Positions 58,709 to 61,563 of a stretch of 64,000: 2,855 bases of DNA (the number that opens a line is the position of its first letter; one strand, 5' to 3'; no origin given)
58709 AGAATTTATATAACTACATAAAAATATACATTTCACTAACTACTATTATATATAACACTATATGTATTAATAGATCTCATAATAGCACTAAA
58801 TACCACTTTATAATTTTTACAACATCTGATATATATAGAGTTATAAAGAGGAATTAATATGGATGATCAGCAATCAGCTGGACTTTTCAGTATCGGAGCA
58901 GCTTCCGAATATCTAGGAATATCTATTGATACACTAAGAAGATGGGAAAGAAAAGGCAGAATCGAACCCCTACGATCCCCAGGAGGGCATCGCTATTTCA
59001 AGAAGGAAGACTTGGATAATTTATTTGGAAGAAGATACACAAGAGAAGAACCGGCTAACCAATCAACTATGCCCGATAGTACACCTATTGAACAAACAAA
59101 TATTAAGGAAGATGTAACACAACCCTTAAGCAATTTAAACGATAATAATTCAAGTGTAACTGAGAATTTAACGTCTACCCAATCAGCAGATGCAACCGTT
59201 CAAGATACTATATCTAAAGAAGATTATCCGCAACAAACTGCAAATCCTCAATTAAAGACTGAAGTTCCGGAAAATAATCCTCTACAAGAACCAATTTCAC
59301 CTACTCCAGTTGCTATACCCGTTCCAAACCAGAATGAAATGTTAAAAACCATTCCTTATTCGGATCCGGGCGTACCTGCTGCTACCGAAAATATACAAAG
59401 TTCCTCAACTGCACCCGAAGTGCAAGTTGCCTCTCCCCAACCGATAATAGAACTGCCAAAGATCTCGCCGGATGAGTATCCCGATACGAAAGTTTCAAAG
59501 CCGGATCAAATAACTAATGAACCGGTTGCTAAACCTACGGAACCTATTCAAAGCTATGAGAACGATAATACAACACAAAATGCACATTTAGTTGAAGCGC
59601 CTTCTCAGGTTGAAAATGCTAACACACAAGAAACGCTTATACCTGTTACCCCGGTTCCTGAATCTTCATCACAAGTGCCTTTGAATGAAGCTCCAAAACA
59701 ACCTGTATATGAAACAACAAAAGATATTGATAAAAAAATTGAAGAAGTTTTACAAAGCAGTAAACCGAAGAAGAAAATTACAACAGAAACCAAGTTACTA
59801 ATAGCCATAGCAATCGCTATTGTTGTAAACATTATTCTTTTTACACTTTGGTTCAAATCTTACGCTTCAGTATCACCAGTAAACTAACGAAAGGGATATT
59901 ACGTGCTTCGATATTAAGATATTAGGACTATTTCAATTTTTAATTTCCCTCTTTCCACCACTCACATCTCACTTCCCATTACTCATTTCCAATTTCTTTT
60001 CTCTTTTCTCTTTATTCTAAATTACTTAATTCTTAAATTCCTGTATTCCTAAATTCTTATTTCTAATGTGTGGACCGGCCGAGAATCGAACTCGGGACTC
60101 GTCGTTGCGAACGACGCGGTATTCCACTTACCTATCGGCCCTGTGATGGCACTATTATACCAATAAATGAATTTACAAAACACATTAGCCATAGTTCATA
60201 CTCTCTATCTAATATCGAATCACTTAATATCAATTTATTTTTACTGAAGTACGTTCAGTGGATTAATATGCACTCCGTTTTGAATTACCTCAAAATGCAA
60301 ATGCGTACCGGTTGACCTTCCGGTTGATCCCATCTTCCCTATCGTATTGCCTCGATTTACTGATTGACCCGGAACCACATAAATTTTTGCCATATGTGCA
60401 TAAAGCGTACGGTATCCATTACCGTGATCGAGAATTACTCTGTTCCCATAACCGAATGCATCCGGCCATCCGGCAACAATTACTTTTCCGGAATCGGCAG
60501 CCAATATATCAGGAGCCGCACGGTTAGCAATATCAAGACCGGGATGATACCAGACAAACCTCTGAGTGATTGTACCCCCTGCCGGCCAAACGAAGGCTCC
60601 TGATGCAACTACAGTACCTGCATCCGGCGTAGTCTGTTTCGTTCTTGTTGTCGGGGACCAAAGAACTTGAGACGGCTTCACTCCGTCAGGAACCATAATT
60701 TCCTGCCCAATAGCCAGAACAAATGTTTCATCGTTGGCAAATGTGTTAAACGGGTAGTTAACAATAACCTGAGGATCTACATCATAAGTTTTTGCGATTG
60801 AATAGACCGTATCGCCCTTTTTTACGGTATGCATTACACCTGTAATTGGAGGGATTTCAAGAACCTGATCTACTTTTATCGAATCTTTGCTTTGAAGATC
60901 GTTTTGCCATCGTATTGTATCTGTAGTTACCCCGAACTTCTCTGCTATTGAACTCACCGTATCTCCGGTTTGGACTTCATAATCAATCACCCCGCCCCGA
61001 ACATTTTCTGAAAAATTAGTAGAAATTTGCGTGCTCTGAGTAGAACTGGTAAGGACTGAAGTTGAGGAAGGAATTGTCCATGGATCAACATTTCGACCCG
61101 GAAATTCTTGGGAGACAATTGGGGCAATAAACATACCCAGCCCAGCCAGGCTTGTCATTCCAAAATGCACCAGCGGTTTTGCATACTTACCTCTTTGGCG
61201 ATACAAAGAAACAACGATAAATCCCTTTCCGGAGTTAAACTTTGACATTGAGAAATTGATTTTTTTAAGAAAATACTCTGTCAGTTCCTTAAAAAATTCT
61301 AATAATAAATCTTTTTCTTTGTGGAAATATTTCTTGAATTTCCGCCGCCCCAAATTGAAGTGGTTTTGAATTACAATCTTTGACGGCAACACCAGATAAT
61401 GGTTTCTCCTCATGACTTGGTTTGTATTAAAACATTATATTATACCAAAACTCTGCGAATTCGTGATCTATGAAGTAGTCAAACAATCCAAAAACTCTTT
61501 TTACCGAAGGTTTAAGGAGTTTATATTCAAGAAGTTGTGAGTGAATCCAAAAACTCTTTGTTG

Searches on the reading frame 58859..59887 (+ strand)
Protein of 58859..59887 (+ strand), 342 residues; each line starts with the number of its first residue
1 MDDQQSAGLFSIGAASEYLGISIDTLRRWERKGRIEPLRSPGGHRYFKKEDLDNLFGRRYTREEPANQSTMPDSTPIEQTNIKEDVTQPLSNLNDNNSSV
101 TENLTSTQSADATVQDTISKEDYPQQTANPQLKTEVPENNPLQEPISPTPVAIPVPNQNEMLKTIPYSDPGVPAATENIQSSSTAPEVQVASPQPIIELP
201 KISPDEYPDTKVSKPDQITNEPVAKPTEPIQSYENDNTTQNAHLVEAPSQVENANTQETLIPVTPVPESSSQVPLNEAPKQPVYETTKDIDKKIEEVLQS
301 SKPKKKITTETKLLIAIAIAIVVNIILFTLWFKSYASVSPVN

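Call 15: find_encoding_contigs(protein=window:58859-59887:+, flank=10000, max_places=6)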
Protein window:58859-59887:+ (342 aa): 10 contigs read that carry it; 4 places shown.
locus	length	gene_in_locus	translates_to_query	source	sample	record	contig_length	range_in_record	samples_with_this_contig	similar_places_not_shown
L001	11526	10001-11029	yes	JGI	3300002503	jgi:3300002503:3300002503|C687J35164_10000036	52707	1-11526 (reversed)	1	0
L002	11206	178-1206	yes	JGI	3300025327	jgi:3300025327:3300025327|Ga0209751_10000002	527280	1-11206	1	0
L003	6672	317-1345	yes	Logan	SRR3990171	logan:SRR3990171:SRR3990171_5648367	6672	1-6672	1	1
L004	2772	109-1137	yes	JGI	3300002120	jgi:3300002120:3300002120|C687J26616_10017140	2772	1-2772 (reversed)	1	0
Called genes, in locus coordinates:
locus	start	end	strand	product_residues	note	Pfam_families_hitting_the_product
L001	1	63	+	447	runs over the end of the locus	PF05048:NosD, PF22842:Pel9A-like_beta_helix (faint), PF13229:Beta_helix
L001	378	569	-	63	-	PF02416:TatA_B_E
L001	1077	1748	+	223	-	-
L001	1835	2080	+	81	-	PF02416:TatA_B_E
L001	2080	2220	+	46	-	PF02416:TatA_B_E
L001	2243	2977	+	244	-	PF00902:TatC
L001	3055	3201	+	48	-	PF02416:TatA_B_E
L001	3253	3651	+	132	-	PF13367:PrsW-protease (weak)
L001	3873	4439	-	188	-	PF00583:Acetyltransf_1, PF13508:Acetyltransf_7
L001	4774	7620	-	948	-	PF06347:SH3_4 (faint), PF08239:SH3_3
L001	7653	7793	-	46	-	PF02416:TatA_B_E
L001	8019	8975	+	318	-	PF02661:Fic (weak)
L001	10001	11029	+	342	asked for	PF00376:MerR, PF12728:HTH_17, PF13411:MerR_1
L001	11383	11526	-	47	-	?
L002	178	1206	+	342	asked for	PF00376:MerR, PF12728:HTH_17, PF13411:MerR_1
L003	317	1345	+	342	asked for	PF00376:MerR, PF12728:HTH_17, PF13411:MerR_1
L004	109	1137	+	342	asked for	PF00376:MerR, PF12728:HTH_17, PF13411:MerR_1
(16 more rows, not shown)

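Call 16: search_protein_families(library=pfam, proteins=[window:58859-59887:+])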
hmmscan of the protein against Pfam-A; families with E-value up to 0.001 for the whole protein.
window:58859-59887:+ (342 aa): 3 families
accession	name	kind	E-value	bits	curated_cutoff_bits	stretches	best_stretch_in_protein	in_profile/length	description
PF00376.29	MerR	-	1.6e-12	47.4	28.2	1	11-47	1-38/38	MerR family regulatory protein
PF13411.12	MerR_1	-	2e-10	41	21.6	1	10-55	1-46/69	MerR HTH family regulatory protein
PF12728.13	HTH_17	-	1.9e-09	38.1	27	1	10-56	2-47/51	Helix-turn-helix domain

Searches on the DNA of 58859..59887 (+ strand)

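Call 39: search_rna_families(sources=[L002, L087, L090, L005, L006], threshold=gathering)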
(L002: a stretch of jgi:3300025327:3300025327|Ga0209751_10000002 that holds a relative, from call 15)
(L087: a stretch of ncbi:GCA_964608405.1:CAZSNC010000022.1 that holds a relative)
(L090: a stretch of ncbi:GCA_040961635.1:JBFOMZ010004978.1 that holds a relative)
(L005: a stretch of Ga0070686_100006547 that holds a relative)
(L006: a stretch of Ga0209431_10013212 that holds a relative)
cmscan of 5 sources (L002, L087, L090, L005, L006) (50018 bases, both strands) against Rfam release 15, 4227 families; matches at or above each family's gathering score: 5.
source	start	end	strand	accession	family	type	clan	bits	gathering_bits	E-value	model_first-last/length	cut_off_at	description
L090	1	680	+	RF02541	LSU_rRNA_bacteria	Gene; rRNA;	CL00112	555.6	50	1.6e-179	1983-2925/2925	5'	Bacterial large subunit ribosomal RNA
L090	2173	2289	+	RF00001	5S_rRNA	Gene; rRNA;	CL00113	83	38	2.9e-16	1-120/120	no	5S ribosomal RNA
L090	720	989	+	RF00028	Intron_gpI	Intron;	-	73.2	50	9e-17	1-253/253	no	Group I catalytic intron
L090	14395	14465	+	RF00005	tRNA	Gene; tRNA;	CL00001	64.9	29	6.3e-12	1-71/71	no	tRNA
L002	1390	1460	-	RF00005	tRNA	Gene; tRNA;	CL00001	54.8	29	3.8e-09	1-71/71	no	tRNA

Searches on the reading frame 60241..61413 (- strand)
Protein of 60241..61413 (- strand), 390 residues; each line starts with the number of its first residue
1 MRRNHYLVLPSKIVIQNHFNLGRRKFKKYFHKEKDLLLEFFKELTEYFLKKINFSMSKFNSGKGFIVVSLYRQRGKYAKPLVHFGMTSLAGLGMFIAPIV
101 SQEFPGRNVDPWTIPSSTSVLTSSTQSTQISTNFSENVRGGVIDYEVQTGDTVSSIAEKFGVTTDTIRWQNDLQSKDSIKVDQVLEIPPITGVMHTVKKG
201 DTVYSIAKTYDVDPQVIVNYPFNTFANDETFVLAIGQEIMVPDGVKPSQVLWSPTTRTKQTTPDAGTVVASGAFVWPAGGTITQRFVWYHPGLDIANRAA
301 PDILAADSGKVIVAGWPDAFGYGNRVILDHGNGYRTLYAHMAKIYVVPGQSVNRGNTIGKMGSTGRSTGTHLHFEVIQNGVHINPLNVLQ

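Call 16: search_protein_families(library=pfam, proteins=[window:60241-61413:-])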
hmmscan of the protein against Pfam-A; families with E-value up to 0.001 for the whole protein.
window:60241-61413:- (390 aa): 4 families
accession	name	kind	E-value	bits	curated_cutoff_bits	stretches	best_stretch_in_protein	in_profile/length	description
PF01551.29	Peptidase_M23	-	9.8e-32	109.5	28.7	1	289-385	2-96/96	Peptidase family M23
PF01476.26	LysM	-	1.9e-21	76.2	20.9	2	145-188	1-43/43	LysM domain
PF23473.1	LysM3_LYK4_5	-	1.6e-11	44.6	29.3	1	145-179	5-38/48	LYK4/5 LysM3 domain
PF23577.1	LysM_RLK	-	7.8e-05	23.1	27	0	145-168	3-26/44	LysM domain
